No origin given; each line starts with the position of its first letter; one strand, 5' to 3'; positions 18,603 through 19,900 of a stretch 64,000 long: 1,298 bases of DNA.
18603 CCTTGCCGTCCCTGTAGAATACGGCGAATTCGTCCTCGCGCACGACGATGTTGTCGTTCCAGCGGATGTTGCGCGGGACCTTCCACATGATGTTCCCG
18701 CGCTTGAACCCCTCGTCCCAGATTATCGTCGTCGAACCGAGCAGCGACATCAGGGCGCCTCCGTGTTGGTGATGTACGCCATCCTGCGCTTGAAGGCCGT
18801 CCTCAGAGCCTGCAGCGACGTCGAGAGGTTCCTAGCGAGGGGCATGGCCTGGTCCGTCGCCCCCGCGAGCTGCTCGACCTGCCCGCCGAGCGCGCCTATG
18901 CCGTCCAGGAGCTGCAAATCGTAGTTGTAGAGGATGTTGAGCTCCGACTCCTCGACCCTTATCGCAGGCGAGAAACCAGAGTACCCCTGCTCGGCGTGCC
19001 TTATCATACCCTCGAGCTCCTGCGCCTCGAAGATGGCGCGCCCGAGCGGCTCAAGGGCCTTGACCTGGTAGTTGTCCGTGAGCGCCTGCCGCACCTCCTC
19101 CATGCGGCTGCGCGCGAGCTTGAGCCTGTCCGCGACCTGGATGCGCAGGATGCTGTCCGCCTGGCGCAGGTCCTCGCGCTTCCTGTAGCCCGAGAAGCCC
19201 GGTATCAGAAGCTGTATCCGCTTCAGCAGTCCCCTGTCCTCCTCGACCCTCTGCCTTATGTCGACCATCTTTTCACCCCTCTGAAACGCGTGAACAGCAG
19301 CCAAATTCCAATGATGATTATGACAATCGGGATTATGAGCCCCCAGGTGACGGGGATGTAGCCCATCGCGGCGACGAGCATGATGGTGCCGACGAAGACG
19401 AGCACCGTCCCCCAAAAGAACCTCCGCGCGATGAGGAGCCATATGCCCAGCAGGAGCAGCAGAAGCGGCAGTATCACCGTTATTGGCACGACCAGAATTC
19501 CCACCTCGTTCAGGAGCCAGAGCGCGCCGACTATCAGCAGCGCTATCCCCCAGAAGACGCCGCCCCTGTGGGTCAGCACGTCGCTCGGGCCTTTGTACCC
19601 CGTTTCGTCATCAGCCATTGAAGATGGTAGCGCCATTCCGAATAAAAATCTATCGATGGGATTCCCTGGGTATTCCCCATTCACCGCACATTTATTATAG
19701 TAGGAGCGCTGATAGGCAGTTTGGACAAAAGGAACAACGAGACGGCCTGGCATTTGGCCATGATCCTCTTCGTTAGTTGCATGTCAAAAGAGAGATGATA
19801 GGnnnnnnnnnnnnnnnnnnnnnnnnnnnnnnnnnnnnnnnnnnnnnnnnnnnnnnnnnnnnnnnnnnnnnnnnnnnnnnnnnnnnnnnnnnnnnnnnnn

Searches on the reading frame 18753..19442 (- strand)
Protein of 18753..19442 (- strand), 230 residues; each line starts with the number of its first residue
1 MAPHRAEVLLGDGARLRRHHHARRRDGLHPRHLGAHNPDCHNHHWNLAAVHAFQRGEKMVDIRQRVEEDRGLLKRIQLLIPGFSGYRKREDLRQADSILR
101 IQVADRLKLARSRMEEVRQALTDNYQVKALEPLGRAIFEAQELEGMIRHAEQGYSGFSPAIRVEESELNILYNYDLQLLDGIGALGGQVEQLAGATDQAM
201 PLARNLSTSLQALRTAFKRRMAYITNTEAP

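Call 14: search_protein_families(library=pfam, proteins=[window:18753-19442:-], max_evalue=0.001)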
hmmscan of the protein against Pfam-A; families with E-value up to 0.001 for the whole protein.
window:18753-19442:- (230 aa): 0 families

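Call 72: search_protein_families(library=ncbifam, proteins=[window:18753-19442:-], max_evalue=0.001)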
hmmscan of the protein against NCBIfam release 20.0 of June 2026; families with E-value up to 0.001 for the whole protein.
window:18753-19442:- (230 aa): 1 family
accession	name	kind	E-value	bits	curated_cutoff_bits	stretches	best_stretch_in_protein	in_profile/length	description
NF047596.1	LIMLP_15305_fam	equivalog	5.2e-06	26.5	210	1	65-220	10-169/175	LIMLP_15305 family protein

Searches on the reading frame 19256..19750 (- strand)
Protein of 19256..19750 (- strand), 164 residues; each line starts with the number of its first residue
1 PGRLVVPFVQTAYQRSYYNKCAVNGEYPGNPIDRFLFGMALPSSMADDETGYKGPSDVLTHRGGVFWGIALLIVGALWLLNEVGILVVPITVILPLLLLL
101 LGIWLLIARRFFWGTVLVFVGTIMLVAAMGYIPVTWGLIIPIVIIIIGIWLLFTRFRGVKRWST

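Call 26: search_protein_families(library=pfam, proteins=[window:19256-19750:-], max_evalue=0.0001)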
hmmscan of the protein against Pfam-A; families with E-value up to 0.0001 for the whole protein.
window:19256-19750:- (164 aa): 2 families
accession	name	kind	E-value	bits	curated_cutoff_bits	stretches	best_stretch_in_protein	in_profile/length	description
PF22570.1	LiaF-TM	-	4.8e-11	43.8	27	1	66-157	1-96/98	LiaF transmembrane domain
PF18917.5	LiaI-LiaF-like_TM1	-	1e-07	32.3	27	1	111-152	1-42/42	LiaI-LiaF-like transmembrane region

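Call 72: search_protein_families(library=ncbifam, proteins=[window:19256-19750:-], max_evalue=0.001)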
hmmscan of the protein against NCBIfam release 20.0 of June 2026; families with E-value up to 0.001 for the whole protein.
window:19256-19750:- (164 aa): 0 families
